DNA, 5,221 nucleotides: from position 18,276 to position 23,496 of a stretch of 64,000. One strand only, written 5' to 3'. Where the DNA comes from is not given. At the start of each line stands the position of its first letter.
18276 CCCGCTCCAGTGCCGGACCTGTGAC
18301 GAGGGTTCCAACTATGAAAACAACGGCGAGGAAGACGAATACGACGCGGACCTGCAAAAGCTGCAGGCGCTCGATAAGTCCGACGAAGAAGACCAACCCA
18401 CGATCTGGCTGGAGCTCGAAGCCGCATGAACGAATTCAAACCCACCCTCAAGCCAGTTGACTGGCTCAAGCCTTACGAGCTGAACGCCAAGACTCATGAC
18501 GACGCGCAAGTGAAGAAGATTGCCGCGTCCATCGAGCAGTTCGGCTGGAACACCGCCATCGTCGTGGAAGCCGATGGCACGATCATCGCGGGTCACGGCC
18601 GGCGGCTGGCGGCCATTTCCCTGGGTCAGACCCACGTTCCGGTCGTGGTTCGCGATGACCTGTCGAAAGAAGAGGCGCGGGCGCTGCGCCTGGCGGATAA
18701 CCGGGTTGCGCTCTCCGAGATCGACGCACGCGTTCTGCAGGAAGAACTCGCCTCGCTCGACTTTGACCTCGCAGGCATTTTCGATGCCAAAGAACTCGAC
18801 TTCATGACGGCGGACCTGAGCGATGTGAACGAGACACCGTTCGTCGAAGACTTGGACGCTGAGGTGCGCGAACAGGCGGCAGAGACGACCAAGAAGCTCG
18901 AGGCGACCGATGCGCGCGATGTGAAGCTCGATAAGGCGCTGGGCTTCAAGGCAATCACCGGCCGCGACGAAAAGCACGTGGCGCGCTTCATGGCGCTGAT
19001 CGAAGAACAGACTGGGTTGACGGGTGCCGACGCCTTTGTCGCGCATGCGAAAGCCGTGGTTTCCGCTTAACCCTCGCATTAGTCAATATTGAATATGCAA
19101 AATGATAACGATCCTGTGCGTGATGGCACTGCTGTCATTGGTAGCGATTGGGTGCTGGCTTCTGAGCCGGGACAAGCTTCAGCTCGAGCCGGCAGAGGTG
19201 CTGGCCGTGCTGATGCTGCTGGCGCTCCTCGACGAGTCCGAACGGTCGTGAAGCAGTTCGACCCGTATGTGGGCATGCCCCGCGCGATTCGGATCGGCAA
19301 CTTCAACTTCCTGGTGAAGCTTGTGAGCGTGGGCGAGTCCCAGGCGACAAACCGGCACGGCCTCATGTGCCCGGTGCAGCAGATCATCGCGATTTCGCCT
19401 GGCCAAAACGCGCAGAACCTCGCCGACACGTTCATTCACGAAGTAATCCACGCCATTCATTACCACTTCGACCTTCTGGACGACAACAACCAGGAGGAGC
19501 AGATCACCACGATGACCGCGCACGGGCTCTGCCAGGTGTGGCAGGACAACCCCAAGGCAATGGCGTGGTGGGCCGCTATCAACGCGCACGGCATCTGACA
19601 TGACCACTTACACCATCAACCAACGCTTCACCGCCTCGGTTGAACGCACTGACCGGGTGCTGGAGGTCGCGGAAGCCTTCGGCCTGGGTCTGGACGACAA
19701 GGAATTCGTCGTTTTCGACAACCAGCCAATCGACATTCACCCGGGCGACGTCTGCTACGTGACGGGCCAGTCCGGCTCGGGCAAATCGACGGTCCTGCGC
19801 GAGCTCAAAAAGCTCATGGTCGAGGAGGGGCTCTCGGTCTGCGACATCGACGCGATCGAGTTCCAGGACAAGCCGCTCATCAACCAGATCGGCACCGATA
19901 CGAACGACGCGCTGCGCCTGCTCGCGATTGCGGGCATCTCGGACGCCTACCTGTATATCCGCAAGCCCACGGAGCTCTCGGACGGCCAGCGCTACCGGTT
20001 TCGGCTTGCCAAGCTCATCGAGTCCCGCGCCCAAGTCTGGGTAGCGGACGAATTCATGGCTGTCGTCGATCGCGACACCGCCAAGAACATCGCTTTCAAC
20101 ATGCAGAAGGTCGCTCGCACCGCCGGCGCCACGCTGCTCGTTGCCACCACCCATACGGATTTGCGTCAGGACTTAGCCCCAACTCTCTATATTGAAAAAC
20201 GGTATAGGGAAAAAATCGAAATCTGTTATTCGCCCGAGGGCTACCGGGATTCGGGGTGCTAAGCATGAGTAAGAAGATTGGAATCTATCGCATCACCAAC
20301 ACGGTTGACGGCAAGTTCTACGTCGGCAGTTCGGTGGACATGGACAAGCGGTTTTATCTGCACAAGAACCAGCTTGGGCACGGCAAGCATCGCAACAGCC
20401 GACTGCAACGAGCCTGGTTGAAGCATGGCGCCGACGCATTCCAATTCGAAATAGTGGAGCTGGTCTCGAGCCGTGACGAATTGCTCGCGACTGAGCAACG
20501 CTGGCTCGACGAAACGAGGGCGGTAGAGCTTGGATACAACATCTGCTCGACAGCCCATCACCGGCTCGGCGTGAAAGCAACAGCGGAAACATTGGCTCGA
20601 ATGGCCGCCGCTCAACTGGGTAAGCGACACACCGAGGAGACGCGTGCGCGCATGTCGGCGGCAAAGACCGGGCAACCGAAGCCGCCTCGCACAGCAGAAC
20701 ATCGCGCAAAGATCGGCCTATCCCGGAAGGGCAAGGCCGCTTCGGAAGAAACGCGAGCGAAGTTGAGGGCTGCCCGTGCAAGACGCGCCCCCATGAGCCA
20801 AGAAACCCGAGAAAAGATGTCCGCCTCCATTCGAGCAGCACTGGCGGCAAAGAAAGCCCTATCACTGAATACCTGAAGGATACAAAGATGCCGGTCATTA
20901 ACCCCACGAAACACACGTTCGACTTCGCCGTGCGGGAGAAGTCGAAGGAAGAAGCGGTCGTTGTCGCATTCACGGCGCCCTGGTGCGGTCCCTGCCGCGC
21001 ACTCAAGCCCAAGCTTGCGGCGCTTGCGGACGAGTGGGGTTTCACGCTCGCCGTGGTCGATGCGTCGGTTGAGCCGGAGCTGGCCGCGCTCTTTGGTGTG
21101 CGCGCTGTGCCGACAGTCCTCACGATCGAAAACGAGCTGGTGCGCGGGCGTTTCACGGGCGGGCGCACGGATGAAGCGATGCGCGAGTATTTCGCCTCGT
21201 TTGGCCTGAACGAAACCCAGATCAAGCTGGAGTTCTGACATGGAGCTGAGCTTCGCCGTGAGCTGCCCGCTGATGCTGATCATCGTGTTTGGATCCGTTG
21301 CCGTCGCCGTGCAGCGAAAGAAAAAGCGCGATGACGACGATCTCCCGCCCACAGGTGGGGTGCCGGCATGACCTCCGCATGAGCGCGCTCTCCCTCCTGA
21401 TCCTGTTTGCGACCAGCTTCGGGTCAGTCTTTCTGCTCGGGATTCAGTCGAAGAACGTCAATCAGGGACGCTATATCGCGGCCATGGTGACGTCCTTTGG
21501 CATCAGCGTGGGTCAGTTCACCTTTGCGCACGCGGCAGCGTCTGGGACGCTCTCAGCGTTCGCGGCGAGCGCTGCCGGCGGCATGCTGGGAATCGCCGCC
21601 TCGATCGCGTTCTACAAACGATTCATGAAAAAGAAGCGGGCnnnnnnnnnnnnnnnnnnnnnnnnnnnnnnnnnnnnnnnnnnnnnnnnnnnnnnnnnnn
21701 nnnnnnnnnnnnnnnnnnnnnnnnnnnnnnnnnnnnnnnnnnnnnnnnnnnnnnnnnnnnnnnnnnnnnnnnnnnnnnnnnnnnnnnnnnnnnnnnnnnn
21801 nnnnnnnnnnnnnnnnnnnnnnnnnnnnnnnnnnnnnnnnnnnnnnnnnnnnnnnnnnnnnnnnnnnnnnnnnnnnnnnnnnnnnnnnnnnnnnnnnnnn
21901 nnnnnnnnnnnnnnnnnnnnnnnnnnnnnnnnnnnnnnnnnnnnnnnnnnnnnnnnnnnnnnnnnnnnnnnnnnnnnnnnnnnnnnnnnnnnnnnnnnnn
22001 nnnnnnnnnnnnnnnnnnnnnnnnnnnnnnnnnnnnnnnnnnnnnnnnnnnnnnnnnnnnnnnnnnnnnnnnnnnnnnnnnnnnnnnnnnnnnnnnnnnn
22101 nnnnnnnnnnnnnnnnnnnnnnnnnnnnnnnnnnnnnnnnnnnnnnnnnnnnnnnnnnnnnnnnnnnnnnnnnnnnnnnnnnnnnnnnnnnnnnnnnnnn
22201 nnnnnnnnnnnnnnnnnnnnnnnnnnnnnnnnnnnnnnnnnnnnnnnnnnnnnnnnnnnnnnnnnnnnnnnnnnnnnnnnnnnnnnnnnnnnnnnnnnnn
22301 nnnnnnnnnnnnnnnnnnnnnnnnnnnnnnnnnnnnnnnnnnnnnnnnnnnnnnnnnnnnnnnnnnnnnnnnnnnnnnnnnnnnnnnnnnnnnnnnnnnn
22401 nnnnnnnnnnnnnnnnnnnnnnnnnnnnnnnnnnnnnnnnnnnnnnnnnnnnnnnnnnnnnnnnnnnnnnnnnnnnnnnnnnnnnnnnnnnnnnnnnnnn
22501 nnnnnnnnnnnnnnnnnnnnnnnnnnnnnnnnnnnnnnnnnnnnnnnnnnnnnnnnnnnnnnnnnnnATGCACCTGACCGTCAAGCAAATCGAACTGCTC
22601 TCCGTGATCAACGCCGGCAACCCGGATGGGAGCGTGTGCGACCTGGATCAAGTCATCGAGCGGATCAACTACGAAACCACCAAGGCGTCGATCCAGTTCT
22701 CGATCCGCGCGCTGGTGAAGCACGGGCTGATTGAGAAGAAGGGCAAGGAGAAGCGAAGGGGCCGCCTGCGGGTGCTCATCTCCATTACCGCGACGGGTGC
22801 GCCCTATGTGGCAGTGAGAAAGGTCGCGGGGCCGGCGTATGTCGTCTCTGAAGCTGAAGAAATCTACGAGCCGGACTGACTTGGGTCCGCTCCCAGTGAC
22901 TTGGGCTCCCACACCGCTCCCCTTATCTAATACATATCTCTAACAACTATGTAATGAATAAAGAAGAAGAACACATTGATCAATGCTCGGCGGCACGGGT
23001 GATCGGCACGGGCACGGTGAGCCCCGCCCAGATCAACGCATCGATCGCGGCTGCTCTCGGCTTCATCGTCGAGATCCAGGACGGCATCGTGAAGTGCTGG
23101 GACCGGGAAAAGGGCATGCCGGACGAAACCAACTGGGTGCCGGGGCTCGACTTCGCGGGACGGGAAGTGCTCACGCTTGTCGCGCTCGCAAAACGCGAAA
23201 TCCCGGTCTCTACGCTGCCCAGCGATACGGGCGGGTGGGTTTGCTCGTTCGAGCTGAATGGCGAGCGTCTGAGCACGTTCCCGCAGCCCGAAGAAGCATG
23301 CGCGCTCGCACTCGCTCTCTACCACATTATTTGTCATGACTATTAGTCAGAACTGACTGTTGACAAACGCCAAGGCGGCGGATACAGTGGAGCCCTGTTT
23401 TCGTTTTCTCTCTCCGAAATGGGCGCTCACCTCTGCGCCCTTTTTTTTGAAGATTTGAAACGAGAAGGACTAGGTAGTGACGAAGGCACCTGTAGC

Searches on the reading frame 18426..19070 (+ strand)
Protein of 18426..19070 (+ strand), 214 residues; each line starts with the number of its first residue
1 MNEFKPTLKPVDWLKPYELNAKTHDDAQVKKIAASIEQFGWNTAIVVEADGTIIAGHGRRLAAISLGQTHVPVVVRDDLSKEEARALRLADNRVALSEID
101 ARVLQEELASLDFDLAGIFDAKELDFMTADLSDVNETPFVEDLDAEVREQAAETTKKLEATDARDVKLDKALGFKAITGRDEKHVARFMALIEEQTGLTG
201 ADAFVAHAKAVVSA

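Call 12: search_protein_families(library=pfam, proteins=[window:18426-19070:+], max_evalue=0.01)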
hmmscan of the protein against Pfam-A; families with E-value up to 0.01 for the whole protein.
window:18426-19070:+ (214 aa): 1 family
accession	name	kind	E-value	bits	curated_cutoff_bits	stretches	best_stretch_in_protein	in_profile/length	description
PF02195.25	ParB_N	-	0.00039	20.8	26.3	1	22-91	20-92/95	ParB N-terminal domain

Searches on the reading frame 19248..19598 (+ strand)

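Call 12: search_protein_families(library=pfam, proteins=[window:19248-19598:+], max_evalue=0.01)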
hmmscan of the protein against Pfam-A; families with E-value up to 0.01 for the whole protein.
window:19248-19598:+ (116 aa): 1 family
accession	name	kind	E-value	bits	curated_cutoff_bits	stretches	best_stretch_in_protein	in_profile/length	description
PF20573.4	DUF6782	-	0.0013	18.5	27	1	32-77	64-109/241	Putative metallopeptidase family (DUF6782)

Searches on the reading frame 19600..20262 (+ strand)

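Call 12: search_protein_families(library=pfam, proteins=[window:19600-20262:+], max_evalue=0.01)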
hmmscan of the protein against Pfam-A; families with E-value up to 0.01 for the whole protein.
window:19600-20262:+ (220 aa): 11 families
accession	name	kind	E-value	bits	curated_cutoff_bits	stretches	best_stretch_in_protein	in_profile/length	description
PF00005.33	ABC_tran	-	1.9e-10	41.9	25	1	44-152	6-135/137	ABC transporter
PF13555.12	AAA_29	-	1.8e-06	28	27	1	38-74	11-47/61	P-loop containing region of AAA domain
PF13191.12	AAA_16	-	2.2e-06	28.7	32.6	1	50-140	25-124/167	AAA ATPase domain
PF13401.12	AAA_22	-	1.8e-05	25.5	27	1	51-157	7-97/130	AAA domain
PF13604.12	AAA_30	-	1.8e-05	25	27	1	50-162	19-107/191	AAA domain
PF25199.1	nSTAND_NTPase5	-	0.00019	21.7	34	1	49-91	41-84/145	Novel STAND NTPase 5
PF20720.3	nSTAND3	-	0.00079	19.6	27.2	1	51-87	19-55/155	Novel STAND NTPase 3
PF01583.26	APS_kinase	-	0.00085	19.8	21.1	1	50-85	3-38/152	Adenylylsulphate kinase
PF03266.21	NTPase_1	-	0.0014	19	23.9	1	53-83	3-33/168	NTPase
PF13238.12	AAA_18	-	0.0015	19.4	29.4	1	54-75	3-26/128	AAA domain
PF00485.24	PRK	-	0.0016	18.8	22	1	54-88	4-38/196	Phosphoribulokinase / Uridine kinase family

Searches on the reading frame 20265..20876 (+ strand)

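Call 12: search_protein_families(library=pfam, proteins=[window:20265-20876:+], max_evalue=0.01)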
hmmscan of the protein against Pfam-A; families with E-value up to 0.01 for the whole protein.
window:20265-20876:+ (203 aa): 3 families
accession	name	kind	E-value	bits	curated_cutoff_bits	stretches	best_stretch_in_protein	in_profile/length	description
PF01541.30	GIY-YIG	-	3.7e-14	53.2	22.6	1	5-89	2-75/78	GIY-YIG catalytic domain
PF07460.16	NUMOD3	-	3.9e-13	49.5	20.4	1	119-141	1-22/37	NUMOD3 motif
PF19835.5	SegE_GIY-YIG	-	0.0015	19.2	25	0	7-78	20-98/123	Putative endonuclease segE, GIY-YIG domain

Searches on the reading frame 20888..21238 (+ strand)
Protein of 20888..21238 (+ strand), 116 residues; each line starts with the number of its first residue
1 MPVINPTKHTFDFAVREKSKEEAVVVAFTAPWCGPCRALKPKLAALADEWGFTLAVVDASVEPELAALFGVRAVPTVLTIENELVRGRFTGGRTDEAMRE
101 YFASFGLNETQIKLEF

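Call 12: search_protein_families(library=pfam, proteins=[window:20888-21238:+], max_evalue=0.01)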
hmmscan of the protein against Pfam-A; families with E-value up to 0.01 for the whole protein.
window:20888-21238:+ (116 aa): 8 families
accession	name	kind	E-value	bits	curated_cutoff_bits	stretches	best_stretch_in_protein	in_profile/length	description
PF00085.26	Thioredoxin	-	1.2e-19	70.6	23.5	1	4-101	3-100/103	Thioredoxin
PF13098.12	Thioredoxin_2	-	1.7e-07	31.9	27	1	18-100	2-102/104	Thioredoxin-like domain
PF14595.12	Thioredoxin_9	-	1.3e-05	25.6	25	1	17-84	37-108/129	Thioredoxin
PF13728.12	TraF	-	3.5e-05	24.2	23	1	20-82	128-201/224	F plasmid transfer operon protein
PF00462.30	Glutaredoxin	-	0.00071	20.2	22.9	1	25-78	1-54/60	Glutaredoxin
PF05768.20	Glrx-like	-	0.0028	18.4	26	1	27-82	4-60/77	Glutaredoxin-like domain (DUF836)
PF07689.18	KaiB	-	0.0048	17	27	1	42-78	20-56/82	KaiB domain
PF04756.19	OST3_OST6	-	0.0086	16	27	1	3-82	13-104/294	OST3 / OST6 family, transporter family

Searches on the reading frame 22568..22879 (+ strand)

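Call 12: search_protein_families(library=pfam, proteins=[window:22568-22879:+], max_evalue=0.01)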
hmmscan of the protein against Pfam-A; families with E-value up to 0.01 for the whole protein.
window:22568-22879:+ (103 aa): 1 family
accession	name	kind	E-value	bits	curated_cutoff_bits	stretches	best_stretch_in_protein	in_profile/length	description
PF13463.12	HTH_27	-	1.1e-05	26.1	22.2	1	4-76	2-67/68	Winged helix DNA-binding domain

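Call 46: search_protein_families(library=phrogs, proteins=[window:22568-22879:+], max_evalue=0.001)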
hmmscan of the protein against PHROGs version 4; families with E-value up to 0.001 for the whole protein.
window:22568-22879:+ (103 aa): 1 family
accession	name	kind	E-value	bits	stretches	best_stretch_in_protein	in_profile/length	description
phrog_900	-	unknown function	1.8e-25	89.9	1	1-78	1-80/88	-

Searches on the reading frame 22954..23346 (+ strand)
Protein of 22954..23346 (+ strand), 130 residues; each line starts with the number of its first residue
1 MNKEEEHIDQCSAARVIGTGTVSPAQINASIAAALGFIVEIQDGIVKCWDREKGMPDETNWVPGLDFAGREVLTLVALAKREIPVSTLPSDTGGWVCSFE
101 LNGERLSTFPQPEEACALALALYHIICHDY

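Call 13: search_protein_families(library=pfam, proteins=[window:22954-23346:+], max_evalue=0.01)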
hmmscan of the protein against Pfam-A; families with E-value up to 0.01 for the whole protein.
window:22954-23346:+ (130 aa): 1 family
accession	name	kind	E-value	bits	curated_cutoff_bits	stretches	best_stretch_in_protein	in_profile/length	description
PF23045.1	DUF7037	-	0.0031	17.9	27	1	36-55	4-23/43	Domain of unknown function (DUF7037)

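Call 46: search_protein_families(library=phrogs, proteins=[window:22954-23346:+], max_evalue=0.001)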
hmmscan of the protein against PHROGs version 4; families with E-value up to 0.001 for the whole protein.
window:22954-23346:+ (130 aa): 0 families
